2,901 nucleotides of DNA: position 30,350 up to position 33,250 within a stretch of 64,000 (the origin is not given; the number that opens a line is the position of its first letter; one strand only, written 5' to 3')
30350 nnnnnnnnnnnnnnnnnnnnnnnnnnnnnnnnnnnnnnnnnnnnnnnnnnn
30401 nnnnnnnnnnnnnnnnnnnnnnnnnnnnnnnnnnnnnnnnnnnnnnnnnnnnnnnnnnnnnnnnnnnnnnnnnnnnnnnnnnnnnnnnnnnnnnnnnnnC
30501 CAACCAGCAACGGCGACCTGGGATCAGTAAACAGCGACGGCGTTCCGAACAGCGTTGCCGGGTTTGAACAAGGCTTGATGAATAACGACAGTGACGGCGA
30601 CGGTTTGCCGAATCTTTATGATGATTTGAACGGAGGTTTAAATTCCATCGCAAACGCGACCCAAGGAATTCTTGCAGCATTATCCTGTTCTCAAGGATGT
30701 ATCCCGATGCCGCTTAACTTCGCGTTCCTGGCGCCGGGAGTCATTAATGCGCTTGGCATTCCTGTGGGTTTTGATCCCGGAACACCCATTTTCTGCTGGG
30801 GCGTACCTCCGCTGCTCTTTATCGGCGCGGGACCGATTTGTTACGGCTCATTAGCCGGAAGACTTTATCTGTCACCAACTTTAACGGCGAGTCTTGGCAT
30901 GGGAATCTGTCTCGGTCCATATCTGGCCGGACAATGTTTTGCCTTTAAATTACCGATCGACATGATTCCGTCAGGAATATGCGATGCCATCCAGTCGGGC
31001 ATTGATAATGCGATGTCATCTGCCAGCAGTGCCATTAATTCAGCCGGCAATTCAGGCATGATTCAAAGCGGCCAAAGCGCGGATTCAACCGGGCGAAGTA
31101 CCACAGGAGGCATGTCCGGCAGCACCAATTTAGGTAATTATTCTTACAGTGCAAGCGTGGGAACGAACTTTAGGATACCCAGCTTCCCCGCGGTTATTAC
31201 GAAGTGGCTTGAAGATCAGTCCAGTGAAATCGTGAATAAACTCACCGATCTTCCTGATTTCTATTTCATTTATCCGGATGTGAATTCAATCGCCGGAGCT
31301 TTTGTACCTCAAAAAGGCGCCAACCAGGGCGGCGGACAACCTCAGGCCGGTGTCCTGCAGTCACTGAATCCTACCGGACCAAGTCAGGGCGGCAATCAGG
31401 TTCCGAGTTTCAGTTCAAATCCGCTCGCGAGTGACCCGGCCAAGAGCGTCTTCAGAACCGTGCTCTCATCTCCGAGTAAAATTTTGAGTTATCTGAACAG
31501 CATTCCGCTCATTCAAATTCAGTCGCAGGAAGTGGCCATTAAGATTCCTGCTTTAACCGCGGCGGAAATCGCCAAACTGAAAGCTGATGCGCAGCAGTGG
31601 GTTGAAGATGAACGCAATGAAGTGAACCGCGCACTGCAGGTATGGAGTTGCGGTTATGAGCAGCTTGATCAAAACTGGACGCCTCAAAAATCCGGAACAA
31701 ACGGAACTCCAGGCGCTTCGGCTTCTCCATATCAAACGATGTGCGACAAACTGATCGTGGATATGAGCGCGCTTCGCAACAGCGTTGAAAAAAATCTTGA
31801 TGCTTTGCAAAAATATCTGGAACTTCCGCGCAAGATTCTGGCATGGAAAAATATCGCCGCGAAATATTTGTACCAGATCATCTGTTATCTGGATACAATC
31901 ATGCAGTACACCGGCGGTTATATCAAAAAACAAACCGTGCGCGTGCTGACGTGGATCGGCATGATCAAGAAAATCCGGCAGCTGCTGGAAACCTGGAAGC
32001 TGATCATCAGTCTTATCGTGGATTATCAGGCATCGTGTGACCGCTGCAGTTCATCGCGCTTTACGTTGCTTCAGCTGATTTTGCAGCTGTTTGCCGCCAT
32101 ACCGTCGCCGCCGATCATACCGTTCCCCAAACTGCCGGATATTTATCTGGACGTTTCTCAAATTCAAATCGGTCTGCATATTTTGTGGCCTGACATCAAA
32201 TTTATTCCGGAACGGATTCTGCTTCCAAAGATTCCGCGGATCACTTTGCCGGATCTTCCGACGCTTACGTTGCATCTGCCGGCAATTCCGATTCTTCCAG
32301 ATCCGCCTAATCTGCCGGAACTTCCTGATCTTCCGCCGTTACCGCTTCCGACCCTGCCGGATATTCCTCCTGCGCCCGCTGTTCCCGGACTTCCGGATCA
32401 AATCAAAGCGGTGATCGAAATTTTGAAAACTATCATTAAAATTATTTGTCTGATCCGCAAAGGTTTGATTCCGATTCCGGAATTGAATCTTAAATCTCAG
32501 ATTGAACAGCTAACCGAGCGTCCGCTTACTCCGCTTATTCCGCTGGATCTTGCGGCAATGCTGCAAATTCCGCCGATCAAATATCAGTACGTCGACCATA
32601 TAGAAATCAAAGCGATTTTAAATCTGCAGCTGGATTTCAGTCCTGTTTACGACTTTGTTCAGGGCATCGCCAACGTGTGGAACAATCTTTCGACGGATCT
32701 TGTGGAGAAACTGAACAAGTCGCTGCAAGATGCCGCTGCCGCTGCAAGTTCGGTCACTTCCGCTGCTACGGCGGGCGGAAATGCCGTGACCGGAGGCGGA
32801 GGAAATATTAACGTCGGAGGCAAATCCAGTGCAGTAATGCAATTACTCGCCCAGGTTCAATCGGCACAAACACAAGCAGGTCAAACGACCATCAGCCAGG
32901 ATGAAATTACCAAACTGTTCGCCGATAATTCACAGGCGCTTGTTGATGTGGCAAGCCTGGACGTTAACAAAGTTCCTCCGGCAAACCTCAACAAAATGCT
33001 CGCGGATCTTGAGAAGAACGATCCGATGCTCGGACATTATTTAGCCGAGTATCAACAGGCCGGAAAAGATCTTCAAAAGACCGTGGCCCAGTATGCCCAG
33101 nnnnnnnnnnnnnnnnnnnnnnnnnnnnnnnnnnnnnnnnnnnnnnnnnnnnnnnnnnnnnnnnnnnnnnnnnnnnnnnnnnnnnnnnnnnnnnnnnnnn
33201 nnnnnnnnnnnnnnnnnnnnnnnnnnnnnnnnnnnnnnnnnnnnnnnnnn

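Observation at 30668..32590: Unassigned core: Cys/Gly/Pro-rich hydrophobic module followed by a Leu-Pro zipper between amphipathic helices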

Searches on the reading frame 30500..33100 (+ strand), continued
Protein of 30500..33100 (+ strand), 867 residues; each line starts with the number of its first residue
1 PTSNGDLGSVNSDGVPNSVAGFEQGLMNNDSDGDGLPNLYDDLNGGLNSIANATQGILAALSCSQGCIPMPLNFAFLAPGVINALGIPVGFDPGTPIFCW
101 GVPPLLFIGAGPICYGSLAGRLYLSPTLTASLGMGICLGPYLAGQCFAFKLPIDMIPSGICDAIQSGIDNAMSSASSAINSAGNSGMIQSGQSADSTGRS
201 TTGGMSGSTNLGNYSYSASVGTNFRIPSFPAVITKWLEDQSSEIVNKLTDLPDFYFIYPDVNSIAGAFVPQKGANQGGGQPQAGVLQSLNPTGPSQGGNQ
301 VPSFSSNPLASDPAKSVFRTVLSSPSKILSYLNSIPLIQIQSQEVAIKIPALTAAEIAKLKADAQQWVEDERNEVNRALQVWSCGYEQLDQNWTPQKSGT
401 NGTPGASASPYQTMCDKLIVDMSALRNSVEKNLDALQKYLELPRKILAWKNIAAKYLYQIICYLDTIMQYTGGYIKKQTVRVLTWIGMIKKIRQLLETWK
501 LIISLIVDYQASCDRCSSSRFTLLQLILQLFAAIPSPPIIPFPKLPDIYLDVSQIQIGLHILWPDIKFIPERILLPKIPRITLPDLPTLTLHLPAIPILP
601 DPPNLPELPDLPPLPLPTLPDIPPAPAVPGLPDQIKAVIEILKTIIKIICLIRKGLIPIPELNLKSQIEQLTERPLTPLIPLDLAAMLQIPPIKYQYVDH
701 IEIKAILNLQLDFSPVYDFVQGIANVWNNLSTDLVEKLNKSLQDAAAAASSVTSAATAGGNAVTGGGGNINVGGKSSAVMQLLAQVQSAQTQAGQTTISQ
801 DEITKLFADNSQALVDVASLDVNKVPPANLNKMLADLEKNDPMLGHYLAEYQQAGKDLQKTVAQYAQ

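Call 71: search_protein_families(library=phrogs, proteins=[window:30590-32740:+], max_evalue=0.01)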
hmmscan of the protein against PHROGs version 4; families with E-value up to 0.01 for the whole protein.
window:30590-32740:+ (717 aa): 0 families

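Call 81: find_related_loci(query=A1, collection=viral_contigs, flank=3000)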
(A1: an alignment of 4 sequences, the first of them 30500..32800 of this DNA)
Query A1 (767 aa) in viral_contigs; peptide patterns used: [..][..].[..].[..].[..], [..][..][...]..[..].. (x = any residue, [..] = any of these).
210 stretches matched a pattern, but none encodes a relative of the query by tblastn (E <= 1e-3).

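Call 95: list_cluster_members(proteins=[P0004, P0020, P0101, P0112, P0125, P0135, P0140, P0146, P0149, P0150])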
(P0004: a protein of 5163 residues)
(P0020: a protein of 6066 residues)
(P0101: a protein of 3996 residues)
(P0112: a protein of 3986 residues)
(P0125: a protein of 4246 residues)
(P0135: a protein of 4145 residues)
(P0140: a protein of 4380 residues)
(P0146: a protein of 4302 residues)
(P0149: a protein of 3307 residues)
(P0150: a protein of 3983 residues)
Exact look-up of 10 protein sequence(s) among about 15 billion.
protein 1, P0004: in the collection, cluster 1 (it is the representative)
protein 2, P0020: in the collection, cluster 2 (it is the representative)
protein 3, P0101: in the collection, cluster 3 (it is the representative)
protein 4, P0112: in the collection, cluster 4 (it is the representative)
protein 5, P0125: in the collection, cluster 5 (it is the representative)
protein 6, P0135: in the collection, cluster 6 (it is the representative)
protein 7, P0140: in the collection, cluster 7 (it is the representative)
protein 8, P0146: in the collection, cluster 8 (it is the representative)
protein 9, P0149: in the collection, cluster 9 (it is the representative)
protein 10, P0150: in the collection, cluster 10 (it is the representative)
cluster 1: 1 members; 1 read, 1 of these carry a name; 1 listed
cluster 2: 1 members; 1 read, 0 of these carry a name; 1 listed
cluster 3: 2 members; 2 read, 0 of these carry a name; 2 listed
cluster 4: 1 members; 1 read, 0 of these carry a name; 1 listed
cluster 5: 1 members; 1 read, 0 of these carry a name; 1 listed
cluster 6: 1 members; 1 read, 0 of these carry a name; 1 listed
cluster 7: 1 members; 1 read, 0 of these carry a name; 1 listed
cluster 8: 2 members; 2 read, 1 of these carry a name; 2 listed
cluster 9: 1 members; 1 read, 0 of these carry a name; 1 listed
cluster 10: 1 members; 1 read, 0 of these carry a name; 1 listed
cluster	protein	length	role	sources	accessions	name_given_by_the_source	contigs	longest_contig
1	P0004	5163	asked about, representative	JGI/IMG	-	uncharacterized repeat protein (TIGR01451 family)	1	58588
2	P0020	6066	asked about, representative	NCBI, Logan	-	-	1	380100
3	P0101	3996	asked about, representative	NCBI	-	-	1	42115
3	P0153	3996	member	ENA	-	-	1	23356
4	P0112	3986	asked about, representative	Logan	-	-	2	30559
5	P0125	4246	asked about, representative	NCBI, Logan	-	-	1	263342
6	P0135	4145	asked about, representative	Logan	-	-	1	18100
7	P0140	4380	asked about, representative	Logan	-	-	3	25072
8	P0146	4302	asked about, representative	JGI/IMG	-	fimbrial isopeptide formation D2 family protein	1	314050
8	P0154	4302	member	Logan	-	-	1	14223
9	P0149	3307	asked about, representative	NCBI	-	-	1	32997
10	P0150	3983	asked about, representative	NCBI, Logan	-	-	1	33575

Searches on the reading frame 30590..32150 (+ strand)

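Call 64: find_homologous_proteins(query=A5, max_evalue=1e-10)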
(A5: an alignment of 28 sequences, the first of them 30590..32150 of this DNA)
Query A5 (28 sequences) (520 aa, profile of the alignment): 3 proteins with E <= 1e-10 among 8000 candidates.
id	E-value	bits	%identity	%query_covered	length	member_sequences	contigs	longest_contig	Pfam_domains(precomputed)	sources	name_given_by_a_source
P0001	8.2e-162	557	39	100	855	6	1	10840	-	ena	-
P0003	1.4e-161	557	32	99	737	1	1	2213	-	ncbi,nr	ncbi:MAG: hypothetical protein NTZ38_01850, partial [Candidatus Taylorbacteria bacterium]|nr:hypothe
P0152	7.6e-130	452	45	73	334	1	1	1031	-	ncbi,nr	ncbi:MAG TPA: hypothetical protein PKA32_04965, partial [Candidatus Gracilibacteria bacterium]|nr:hy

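Call 72: search_solved_structures(query=A5, max_evalue=10)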
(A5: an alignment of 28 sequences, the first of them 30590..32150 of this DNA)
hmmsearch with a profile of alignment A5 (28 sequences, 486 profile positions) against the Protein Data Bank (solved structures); distinct sequences matched with E-value up to 10: 16.
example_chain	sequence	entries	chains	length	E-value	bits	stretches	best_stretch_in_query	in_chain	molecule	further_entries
6y04_A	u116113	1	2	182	0.033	15.9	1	295-331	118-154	Carbonic anhydrase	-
2asr_A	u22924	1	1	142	0.28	12.9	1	315-387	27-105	ASPARTATE RECEPTOR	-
4z9h_A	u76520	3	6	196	0.55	11.9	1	315-387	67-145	Methyl-accepting chemotaxis protein II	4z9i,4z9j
8oyv_A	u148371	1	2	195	0.62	11.7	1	300-368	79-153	De novo designed soluble Claudin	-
4j7j_A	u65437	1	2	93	0.77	11.4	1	295-376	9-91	secreted protein EsxB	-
4j41_A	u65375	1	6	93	0.8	11.4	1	295-376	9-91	secreted protein EsxB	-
4iyh_A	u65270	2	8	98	0.82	11.3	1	295-379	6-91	Secreted protein EsxB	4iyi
6n1l_A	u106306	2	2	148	1.3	10.7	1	310-374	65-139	Fibronectin-binding protein BBK32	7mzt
2irp_A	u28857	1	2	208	2.4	9.8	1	235-316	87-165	Putative aldolase class 2 protein aq_1979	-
9ti5_C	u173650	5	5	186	2.5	9.7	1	285-361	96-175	Ribosome-recycling factor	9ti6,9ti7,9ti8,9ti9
5czj_A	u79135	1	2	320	2.5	9.7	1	342-422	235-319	Dihydrodipicolinate synthase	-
4l8i_A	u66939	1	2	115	2.9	9.5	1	303-365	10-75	RSV epitope scaffold FFL_005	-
7pau_7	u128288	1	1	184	3.6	9.2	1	283-360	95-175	Ribosome-recycling factor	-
7upo_B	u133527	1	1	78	3.9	9.1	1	299-357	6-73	DHT03 protein B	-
5woy_A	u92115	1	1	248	5.6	8.6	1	286-359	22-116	Phosphoenolpyruvate-protein phosphotransferase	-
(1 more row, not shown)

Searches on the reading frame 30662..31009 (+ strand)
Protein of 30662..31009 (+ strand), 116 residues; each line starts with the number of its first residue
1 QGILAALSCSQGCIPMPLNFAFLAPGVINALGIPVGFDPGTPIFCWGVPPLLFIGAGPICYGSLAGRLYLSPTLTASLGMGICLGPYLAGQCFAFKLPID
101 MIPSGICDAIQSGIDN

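Call 78: predict_structure(alignment_id=A6)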
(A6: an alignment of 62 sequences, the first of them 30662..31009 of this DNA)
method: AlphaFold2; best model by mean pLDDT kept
length: 116 residues; sequences in the alignment: 62
mean_pLDDT: 81.2   pTM: 0.66
mean pLDDT of the five models: 81.2, 80.5, 80.2, 78.9, 72.4
residues with pLDDT >= 90: 43; 70-90: 57; 50-70: 7; < 50: 9
segments of 3 or more residues with pLDDT < 50: 1-9
pLDDT, mean of each block of 10 residues (from residue 1): 44 70 84 89 92 91 94 84 93 85 72 74
secondary structure, 60 per line:
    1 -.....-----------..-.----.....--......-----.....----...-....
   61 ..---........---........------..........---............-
elements in order: H2-6 E26-30 E33-38 E44-48 E53-55 H57-62 E66-73 E77-84 E91-100 H104-115

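Call 80: fold_search(model_id=the predicted structure, library=pdb)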
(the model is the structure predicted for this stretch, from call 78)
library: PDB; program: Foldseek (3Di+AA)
matches with E <= 10: 156; with E <= 0.001: 0
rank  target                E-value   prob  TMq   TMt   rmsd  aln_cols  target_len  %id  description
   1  2b2d_A                1.1e+00  0.07  0.12  0.11  12.8        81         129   10  RNA stemloop operator from bacteriophage QBETA complexed with an N87S,E89K mutant MS2 capsid (released 2006-05-09)
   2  2ms2_A                1.2e+00  0.06  0.12  0.11  12.8        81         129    9  THE REFINED STRUCTURE OF BACTERIOPHAGE MS2 AT 2.8 ANGSTROMS RESOLUTION (released 1995-01-26)
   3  5z8i_MODEL_1_A        1.5e+00  0.08  0.24  0.19  11.1       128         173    8  Solution structure of the SBDbeta domain of yeast Ssa1 (released 2018-09-26)
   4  5xi9_MODEL_1_A        1.8e+00  0.13  0.31  0.20  12.4       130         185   15  Solution structure for human HSP70 substrate binding domain (released 2018-05-16)
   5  4jnf                  2.4e+00  0.10  0.30  0.18  11.0       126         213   11  Allosteric opening of the polypeptide-binding site when an Hsp70 binds ATP (released 2013-05-29)
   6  3r9z                  2.4e+00  0.09  0.19  0.15   8.8        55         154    7  Crystal Structure of StWhy2 K67A (form II) (released 2011-09-28)
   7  1frs_A                2.4e+00  0.06  0.13  0.12  13.1        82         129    8  CRYSTAL STRUCTURE OF BACTERIOPHAGE FR CAPSIDS AT 3.5 ANGSTROMS RESOLUTION (released 1996-04-03)
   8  4htg                  2.7e+00  0.10  0.21  0.10  11.9        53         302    9  Porphobilinogen Deaminase from Arabidopsis Thaliana (released 2013-02-27)
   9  2it9_A                3.0e+00  0.14  0.21  0.20  10.4        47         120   11  Crystal structure of a protein with unknown function from DUF155 family (YP_292156.1) from Prochlorococcus sp. NATL2A  (released 2006-11-28)
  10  7s68_B                3.2e+00  0.20  0.25  0.14  11.8        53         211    9  Structure of human PARP1 domains (Zn1, Zn3, WGR and HD) bound to a DNA double strand break. (released 2022-06-29)
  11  1l3a_B                3.2e+00  0.08  0.20  0.15   8.4        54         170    9  Structure of the plant transcriptional regulator PBF-2 (released 2002-06-26)
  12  3rmp_C                3.8e+00  0.13  0.22  0.32  12.7        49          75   18  Structural basis for the recognition of attP substrates by P4-like integrases (released 2012-04-25)
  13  4kop_C                3.8e+00  0.09  0.22  0.18   9.3        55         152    9  Crystal Structure of WHY2 from Arabidopsis thaliana (released 2013-11-13)
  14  4c8h_C                3.8e+00  0.08  0.26  0.09  11.2        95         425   10  Crystal structure of the C-terminal region of yeast Ctf4, selenomethionine protein. (released 2014-04-30)
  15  4kop_B                3.8e+00  0.07  0.19  0.15   8.8        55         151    7  Crystal Structure of WHY2 from Arabidopsis thaliana (released 2013-11-13)
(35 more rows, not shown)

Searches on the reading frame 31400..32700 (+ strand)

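Call 6: search_protein_families(library=pfam, proteins=[window:31400-32700:+], max_evalue=10)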
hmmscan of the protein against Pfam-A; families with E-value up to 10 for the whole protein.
window:31400-32700:+ (433 aa): 3 families
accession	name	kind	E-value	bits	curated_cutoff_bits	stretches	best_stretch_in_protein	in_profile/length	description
PF17190.9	RecG_N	-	0.054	14.6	23.1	1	115-194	9-86/89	RecG N-terminal helical domain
PF19460.4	DUF5997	-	0.076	13.6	27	1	51-77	75-101/108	Family of unknown function (DUF5997)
PF01106.22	NifU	-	0.11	13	27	1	206-229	31-54/67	NifU-like domain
